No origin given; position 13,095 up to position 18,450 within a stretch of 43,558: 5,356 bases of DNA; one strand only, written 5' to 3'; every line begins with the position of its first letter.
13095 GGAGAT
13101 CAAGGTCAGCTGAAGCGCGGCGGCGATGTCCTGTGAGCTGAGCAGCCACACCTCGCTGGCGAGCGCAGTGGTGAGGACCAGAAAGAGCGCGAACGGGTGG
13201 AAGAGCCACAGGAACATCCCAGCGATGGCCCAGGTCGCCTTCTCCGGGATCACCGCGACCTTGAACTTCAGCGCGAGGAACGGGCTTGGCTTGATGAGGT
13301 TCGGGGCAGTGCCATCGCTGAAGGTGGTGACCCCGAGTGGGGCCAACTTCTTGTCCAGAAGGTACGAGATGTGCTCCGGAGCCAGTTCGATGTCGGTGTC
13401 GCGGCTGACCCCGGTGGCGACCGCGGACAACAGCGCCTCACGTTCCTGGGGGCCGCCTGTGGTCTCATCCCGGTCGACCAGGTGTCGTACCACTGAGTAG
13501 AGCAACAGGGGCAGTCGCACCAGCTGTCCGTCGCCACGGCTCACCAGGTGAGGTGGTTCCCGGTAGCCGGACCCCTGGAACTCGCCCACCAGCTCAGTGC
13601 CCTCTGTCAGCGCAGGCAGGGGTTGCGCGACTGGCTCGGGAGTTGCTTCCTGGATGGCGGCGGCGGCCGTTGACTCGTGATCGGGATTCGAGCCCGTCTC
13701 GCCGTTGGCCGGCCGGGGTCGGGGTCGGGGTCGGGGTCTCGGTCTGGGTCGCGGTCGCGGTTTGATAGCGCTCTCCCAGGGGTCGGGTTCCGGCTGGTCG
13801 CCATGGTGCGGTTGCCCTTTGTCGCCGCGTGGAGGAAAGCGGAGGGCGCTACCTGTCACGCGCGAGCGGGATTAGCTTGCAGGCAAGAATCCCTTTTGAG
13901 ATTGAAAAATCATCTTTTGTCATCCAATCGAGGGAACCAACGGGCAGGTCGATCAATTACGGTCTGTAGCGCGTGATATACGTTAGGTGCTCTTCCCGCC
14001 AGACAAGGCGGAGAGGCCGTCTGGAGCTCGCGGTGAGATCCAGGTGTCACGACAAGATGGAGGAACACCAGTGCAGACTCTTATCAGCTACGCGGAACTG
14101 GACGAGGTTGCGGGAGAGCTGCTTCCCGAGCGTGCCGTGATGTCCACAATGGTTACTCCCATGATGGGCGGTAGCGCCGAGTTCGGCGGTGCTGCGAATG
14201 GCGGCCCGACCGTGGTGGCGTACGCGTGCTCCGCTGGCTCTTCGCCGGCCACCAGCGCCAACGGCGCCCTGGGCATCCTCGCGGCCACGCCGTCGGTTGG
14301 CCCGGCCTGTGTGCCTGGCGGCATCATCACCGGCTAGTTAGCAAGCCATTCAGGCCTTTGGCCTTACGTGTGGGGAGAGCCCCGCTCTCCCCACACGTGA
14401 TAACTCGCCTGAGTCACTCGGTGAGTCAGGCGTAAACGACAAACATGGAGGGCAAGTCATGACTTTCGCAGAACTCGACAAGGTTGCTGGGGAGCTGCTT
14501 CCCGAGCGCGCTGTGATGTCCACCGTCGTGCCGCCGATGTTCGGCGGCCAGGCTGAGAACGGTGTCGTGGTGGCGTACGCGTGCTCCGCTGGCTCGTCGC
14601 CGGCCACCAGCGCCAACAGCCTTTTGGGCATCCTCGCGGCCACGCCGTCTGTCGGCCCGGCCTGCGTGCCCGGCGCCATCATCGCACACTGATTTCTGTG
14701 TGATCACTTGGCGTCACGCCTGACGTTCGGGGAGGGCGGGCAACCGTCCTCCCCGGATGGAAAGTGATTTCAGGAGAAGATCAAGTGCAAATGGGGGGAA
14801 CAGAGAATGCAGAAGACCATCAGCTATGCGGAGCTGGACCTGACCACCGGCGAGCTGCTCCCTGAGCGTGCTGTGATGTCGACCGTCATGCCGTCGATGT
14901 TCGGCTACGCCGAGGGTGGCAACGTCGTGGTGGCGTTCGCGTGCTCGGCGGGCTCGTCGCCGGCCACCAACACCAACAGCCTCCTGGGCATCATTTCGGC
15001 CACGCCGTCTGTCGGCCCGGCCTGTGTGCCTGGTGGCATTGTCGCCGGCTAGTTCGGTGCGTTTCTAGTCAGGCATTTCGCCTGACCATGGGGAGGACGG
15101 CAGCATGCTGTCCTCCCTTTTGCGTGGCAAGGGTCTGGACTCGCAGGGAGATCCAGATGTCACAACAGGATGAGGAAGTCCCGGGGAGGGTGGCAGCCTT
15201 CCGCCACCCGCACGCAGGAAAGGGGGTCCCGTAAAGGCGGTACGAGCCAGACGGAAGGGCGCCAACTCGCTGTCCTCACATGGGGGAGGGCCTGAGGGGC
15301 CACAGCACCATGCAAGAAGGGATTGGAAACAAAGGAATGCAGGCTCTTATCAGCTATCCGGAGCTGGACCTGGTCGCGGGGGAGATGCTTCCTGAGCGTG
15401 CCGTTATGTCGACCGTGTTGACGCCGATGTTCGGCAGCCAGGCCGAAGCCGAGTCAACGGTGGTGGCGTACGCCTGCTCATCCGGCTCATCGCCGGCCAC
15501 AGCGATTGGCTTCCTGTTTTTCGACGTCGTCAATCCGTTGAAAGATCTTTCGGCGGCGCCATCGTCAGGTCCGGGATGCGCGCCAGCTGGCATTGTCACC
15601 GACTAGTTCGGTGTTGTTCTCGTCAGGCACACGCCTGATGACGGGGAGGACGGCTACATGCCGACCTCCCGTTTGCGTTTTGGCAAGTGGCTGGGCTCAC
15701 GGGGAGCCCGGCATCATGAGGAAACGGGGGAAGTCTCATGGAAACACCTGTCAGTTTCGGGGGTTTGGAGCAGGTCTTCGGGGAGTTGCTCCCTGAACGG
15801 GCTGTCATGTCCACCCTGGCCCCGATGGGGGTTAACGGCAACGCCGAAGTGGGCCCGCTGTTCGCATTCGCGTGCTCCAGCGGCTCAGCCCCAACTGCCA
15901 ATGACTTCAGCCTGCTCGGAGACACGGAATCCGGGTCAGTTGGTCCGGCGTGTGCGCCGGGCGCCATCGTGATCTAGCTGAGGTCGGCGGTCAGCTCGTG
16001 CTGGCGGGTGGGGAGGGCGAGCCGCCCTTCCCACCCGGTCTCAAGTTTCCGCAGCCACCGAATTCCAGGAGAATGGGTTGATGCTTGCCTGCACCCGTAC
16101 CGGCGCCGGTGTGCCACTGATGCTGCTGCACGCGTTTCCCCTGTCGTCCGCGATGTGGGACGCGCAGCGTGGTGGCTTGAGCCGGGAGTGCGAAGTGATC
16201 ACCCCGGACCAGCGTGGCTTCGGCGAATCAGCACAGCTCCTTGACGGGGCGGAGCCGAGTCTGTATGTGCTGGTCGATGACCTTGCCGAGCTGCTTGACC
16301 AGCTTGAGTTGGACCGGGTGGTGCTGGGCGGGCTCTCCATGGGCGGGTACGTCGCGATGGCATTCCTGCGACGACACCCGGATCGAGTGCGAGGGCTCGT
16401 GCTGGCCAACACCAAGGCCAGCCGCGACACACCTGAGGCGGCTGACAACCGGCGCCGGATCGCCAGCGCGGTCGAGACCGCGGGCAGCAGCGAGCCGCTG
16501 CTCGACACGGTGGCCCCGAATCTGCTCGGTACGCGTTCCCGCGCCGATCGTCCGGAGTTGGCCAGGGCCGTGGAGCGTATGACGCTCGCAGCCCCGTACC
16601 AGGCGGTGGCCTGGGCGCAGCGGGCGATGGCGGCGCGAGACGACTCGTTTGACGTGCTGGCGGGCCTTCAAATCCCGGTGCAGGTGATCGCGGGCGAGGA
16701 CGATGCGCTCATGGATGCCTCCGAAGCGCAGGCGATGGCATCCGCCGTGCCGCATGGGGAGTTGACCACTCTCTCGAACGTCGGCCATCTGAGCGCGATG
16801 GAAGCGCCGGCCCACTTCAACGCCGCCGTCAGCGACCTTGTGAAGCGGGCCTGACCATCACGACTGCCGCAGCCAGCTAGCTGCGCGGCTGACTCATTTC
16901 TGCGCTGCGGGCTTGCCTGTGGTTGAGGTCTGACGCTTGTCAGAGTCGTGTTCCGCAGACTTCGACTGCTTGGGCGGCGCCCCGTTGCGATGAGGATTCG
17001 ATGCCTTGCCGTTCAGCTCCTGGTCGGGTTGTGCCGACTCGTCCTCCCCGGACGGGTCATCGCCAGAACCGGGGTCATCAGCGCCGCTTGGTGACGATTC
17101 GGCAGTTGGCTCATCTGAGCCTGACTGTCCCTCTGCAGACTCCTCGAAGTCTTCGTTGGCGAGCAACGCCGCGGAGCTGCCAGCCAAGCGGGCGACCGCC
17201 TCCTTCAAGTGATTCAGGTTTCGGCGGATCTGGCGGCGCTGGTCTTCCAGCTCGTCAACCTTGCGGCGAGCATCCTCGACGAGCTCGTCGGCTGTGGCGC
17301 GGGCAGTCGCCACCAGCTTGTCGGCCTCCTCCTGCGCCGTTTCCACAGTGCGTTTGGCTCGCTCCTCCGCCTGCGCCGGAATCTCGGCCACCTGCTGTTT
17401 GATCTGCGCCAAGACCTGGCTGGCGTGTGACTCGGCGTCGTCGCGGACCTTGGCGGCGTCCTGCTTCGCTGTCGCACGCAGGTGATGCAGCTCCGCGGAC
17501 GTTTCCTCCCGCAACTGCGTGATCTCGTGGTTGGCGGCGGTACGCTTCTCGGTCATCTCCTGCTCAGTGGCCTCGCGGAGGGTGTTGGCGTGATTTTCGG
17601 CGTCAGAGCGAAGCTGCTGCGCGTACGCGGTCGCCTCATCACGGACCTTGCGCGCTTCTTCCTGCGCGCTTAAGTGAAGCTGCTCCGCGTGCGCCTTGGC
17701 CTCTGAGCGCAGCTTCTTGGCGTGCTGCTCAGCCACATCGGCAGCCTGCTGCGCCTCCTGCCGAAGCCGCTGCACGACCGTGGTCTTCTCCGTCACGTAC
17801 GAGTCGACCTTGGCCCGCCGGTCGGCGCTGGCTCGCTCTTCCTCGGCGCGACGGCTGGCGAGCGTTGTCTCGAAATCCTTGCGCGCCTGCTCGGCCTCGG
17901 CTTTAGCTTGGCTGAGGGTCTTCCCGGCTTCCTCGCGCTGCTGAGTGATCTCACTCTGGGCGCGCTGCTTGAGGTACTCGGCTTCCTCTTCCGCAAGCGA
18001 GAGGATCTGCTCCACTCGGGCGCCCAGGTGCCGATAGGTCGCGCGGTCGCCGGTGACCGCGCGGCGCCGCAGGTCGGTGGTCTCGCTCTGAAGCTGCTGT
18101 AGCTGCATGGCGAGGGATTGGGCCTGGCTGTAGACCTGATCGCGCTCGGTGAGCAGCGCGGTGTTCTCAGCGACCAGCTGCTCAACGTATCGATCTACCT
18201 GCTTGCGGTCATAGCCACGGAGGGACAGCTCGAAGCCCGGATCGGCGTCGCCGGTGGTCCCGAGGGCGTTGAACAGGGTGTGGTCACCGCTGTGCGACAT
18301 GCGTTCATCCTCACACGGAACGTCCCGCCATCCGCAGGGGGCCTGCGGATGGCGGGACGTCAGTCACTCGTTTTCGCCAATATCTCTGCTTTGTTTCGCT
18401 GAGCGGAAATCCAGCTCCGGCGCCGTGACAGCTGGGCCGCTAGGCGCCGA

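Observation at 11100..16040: Six paralogous leader+core peptides around an M50 membrane metalloprotease: a candidate uncharacterised precursor-peptide system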

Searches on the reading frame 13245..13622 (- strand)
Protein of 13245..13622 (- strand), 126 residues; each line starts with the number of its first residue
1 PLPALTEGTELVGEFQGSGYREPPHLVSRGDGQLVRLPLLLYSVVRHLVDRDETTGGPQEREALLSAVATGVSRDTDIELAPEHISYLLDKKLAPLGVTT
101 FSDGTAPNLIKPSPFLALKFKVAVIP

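Call 68: search_protein_families(library=pfam, alignment_id=A5, max_evalue=10)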
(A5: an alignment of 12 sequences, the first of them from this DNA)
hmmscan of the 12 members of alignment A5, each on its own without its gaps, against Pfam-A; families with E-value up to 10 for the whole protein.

A. member 1, seq(126 aa): 0 families

B. families by the number of members that match (of 12 scanned): 2 families
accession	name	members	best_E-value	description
PF21782.3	PKMT_2nd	1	0.043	PKMT, C-terminal winged helix domain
PF17778.7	BLACT_WH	1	0.22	Beta-lactamase associated winged helix domain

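Call 69: search_solved_structures(query=A5, max_evalue=10)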
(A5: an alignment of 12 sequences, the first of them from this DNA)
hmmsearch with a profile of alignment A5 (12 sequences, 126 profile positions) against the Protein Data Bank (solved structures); distinct sequences matched with E-value up to 10: 2.
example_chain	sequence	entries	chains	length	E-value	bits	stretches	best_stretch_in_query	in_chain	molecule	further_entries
8fbj_A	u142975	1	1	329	7.9e-05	25.8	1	22-72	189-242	KWOCA_60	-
5h78_A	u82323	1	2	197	4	10.6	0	21-88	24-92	cAMP-dependent protein kinase type II-alpha regulatory subunit,DHR14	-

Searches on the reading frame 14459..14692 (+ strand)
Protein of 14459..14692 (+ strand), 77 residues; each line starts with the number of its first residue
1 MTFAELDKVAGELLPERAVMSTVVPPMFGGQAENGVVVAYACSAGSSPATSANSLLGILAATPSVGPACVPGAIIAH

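Call 3: search_protein_families(library=ncbifam, proteins=[window:14459-14692:+], max_evalue=1)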
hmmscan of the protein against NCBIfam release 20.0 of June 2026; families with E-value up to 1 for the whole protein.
window:14459-14692:+ (77 aa): 1 family
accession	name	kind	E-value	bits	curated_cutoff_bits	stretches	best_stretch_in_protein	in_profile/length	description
NF007859.0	PRK10569.1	equivalog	0.083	12.6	225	1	8-60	86-139/191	NADPH-dependent FMN reductase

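Call 4: search_protein_families(library=pfam, proteins=[window:14459-14692:+], max_evalue=1)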
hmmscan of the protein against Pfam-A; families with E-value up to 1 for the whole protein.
window:14459-14692:+ (77 aa): 0 families

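Call 13: find_related_loci(query=A2, collection=genome_contigs, flank=10000)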
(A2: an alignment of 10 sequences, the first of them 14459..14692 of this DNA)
Query A2 (77 aa) in genome_contigs; peptide patterns used: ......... (x = any residue, [..] = any of these).
108 stretches matched a pattern; 13 encode a relative of the query (tblastn E <= 1e-3); 12 distinct loci.
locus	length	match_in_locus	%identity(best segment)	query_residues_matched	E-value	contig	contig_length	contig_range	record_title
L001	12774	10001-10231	39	1-74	2e-9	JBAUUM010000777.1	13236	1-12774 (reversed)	MAG: Actinocatenispora sp. isolate MFD09533_ilm_asm_bin3 k127_139713, whole genome shotgun sequence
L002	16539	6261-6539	37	1-74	5e-9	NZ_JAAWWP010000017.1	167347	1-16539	Streptomyces physcomitrii strain LD120 Scaffold17, whole genome shotgun sequence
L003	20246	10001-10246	35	1-74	2e-7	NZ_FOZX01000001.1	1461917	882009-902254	Saccharopolyspora flava strain DSM 44771, whole genome shotgun sequence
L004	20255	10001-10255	34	4-76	4e-7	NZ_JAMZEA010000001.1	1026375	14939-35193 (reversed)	Actinomadura rupiterrae strain DSM 45251 Ga0436938_01, whole genome shotgun sequence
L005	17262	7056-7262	36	1-74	5e-7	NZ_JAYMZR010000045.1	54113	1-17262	Streptomyces sp. H27-D2 NODE_45_length_54113_cov_23.640870, whole genome shotgun sequence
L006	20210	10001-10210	35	1-74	4e-7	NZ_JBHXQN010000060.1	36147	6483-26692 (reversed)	Streptomyces sp. NPDC058619 NPDC058619_T43_D7.ctg-0060, whole genome shotgun sequence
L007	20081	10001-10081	66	1-29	8e-7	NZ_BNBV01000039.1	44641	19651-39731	Streptomyces thermodiastaticus strain JCM 4840 sequence39, whole genome shotgun sequence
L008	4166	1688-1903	35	1-77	1e-6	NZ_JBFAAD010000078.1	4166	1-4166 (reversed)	Streptomyces sp. NPDC023838 NPDC023838_18_H4.ctg-0078, whole genome shotgun sequence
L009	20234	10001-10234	30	2-77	3e-6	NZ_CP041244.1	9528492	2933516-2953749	Actinomadura sp. WMMA1423 chromosome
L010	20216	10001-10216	32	1-74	8e-6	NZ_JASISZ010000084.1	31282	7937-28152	Streptomyces sp. PH10-H1 NODE_84_length_31282_cov_18.673375, whole genome shotgun sequence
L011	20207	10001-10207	34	1-74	2e-5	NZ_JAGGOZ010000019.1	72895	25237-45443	Streptomyces sp. ISL-94 ISL94_20, whole genome shotgun sequence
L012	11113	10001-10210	31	1-74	2e-5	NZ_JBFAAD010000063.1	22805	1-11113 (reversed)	Streptomyces sp. NPDC023838 NPDC023838_18_H4.ctg-0063, whole genome shotgun sequence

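Call 19: search_protein_families(library=pfam, proteins=[L002:7282-9150:+, L006:12980-14665:+, L007:11293-12990:+], max_evalue=0.01)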
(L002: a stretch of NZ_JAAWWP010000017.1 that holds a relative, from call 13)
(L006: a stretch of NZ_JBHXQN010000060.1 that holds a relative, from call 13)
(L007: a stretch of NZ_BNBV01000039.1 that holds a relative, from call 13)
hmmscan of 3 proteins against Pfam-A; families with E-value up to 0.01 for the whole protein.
L002:7282-9150:+ (622 aa): 0 families

L006:12980-14665:+ (561 aa): 0 families

L007:11293-12990:+ (565 aa): 0 families

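Call 35: search_protein_representatives(alignment_id=A2)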
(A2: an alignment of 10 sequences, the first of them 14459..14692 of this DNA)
Query: 10 sequences, 86 profile positions. Proteins with E-value up to 0.001 (for the whole library): 115; up to 1e-10: 59; up to 1e-30: 0. The best 115 are listed.
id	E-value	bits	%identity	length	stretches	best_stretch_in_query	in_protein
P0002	3.3e-28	113.9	-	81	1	1-85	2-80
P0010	4.7e-26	107.0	-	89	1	1-84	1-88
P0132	1.8e-24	101.9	-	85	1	2-85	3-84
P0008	2.5e-24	101.5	-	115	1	1-85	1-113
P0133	3.2e-22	94.7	-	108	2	1-85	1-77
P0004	3.4e-22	94.6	-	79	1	2-84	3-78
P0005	9.2e-22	93.2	-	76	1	13-86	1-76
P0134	1.4e-21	92.7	-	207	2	3-85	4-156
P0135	2.7e-19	85.3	-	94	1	2-85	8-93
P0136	7.8e-19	83.8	-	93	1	1-85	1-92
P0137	1.5e-18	82.9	-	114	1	4-85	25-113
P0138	6.3e-18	80.9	-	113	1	2-85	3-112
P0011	6.5e-18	80.9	-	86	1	1-85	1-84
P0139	9.1e-18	80.4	-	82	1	1-85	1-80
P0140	1.1e-17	80.2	-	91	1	3-85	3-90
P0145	1.1e-15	73.7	-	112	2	3-82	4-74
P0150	3.0e-15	72.4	-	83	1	2-85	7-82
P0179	4.2e-11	59.1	-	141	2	4-48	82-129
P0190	1.7e-09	54.0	-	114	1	1-84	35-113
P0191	3.7e-09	52.8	-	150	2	4-38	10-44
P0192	5.8e-09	52.2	-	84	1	2-78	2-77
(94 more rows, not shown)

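Call 38: search_protein_families(library=ncbifam, proteins=[P0179, P0191, P0134, P0136, P0132, P0150, P0190, P0145, P0192], max_evalue=1)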
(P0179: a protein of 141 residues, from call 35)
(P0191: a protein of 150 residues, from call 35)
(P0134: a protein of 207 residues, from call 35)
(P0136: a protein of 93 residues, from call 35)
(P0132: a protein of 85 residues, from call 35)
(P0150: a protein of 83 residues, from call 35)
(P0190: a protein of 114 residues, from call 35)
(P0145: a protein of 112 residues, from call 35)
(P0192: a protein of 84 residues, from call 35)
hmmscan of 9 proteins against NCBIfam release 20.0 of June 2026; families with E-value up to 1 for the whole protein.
P0179 (141 aa): 2 families
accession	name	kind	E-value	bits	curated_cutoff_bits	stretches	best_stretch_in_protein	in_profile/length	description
NF040608.1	division_SteA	equivalog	0.0095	14.9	150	0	75-117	11-53/369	putative cytokinetic ring protein SteA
NF047798.1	leader_Chryseo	domain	0.29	11.4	23.5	0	81-87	6-12/18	bacteriocin-like protein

P0191 (150 aa): 2 families
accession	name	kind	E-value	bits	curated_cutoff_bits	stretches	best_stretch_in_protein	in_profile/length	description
NF052318.1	T9SS_sortase_N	equivalog_domain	0.1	12.7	40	0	74-102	82-110/140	type IX secretion system sortase PorU, long form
NF040608.1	division_SteA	equivalog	0.15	11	150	1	74-113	15-54/369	putative cytokinetic ring protein SteA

P0134 (207 aa): 0 families

P0136 (93 aa): 0 families

P0132 (85 aa): 0 families

P0150 (83 aa): 0 families

P0190 (114 aa): 0 families

P0145 (112 aa): 0 families

P0192 (84 aa): 0 families

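Call 57: predict_structure(alignment_id=A4)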
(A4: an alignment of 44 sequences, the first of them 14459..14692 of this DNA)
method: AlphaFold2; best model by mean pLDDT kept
length: 77 residues; sequences in the alignment: 44
mean_pLDDT: 59.9   pTM: 0.27
mean pLDDT of the five models: 59.9, 57.6, 56.6, 56.2, 51.7
residues with pLDDT >= 90: 0; 70-90: 10; 50-70: 66; < 50: 1
segments of 3 or more residues with pLDDT < 50: none
pLDDT, mean of each block of 10 residues (from residue 1): 62 56 55 62 61 53 62 71
secondary structure, 60 per line:
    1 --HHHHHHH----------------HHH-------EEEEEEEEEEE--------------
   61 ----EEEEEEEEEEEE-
elements in order: H3-9 E36-46 E65-76

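Call 60: find_encoding_contigs(protein=P0179, flank=8000, max_places=2)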
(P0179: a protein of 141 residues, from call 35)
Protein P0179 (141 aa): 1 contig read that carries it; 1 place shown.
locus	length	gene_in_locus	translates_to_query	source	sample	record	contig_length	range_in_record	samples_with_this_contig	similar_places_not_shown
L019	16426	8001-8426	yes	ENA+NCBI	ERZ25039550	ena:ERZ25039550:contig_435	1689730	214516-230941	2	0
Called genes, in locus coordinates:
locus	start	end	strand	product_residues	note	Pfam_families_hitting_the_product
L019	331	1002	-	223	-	PF13328:HD_4, PF01966:HD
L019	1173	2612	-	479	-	PF01368:DHH (weak), PF02272:DHHA1, PF17768:RecJ_OB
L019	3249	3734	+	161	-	-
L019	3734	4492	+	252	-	PF02353:CMAS, PF13489:Methyltransf_23, PF01209:Ubie_methyltran, PF05175:MTS, PF13649:Methyltransf_25, PF13847:Methyltransf_31, PF08241:Methyltransf_11, PF08242:Methyltransf_12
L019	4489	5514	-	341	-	PF05673:DUF815 (faint), PF01078:Mg_chelatase (faint), PF05496:RuvB_N, PF00004:AAA, PF07728:AAA_5 (weak), PF17864:AAA_lid_4, PF05491:WHD_RuvB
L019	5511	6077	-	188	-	PF01330:RuvA_N, PF00633:HHH (faint), PF21176:RecR_HhH (faint), PF14520:HHH_5, PF07499:RuvA_C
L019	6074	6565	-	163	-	PF02075:RuvC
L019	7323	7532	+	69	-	-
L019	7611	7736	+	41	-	-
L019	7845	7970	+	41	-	-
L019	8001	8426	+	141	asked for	-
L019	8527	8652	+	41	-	-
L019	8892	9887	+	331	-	-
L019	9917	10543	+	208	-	-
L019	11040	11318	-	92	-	-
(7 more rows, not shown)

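Call 61: find_encoding_contigs(protein=P0134, flank=6000, max_places=2)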
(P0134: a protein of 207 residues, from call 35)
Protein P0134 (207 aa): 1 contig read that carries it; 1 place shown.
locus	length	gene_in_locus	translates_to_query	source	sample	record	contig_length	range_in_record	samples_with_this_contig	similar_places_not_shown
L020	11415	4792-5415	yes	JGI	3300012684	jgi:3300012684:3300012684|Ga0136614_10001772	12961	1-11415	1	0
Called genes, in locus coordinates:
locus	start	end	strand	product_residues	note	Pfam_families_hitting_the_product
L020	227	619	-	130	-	-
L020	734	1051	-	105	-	-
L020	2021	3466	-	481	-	-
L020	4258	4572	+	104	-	-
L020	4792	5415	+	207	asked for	-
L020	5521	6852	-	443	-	PF05977:MFS_3, PF13347:MFS_2 (faint), PF07690:MFS_1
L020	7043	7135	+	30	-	-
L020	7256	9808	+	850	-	PF01590:GAF (weak), PF00990:GGDEF, PF00563:EAL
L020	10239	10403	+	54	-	PF00471:Ribosomal_L33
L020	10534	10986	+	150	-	PF01575:MaoC_dehydratas (weak), PF13452:FAS1_DH_region, PF22622:MFE-2_hydrat-2_N (weak)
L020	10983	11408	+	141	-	PF01575:MaoC_dehydratas, PF13452:FAS1_DH_region (weak)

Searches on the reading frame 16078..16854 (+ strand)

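Call 7: search_protein_families(library=pfam, proteins=[window:16078-16854:+], max_evalue=0.001)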
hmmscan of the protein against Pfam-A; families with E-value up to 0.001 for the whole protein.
window:16078-16854:+ (258 aa): 6 families
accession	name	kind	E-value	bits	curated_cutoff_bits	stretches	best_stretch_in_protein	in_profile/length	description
PF00561.26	Abhydrolase_1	-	4.5e-28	99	25.8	1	13-244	2-245/245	alpha/beta hydrolase fold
PF12697.13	Abhydrolase_6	-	6.1e-21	76.5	26.3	1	16-245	3-212/217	Alpha/beta hydrolase family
PF12146.15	Hydrolase_4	-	1.3e-20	74.1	27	1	37-239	31-234/239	Serine aminopeptidase, S33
PF03096.20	Ndr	-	5.4e-11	42.2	23.3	1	51-252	70-273/283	Ndr family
PF06821.19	Ser_hydrolase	-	4.6e-08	33.6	22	1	157-241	74-157/172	Serine hydrolase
PF20408.4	Abhydrolase_11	-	0.00031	21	27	0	64-109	59-104/193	Alpha/beta hydrolase domain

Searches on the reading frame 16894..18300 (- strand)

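Call 7: search_protein_families(library=pfam, proteins=[window:16894-18300:-], max_evalue=0.001)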
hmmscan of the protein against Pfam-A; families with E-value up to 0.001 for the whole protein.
window:16894-18300:- (468 aa): 2 families
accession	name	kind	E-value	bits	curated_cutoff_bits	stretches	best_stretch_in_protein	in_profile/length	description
PF05103.18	DivIVA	-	5.1e-10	39.9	28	1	23-144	11-124/131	DivIVA protein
PF01442.23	Apolipoprotein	-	4e-05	23.8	90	1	173-310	47-184/190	Apolipoprotein A1/A4/E domain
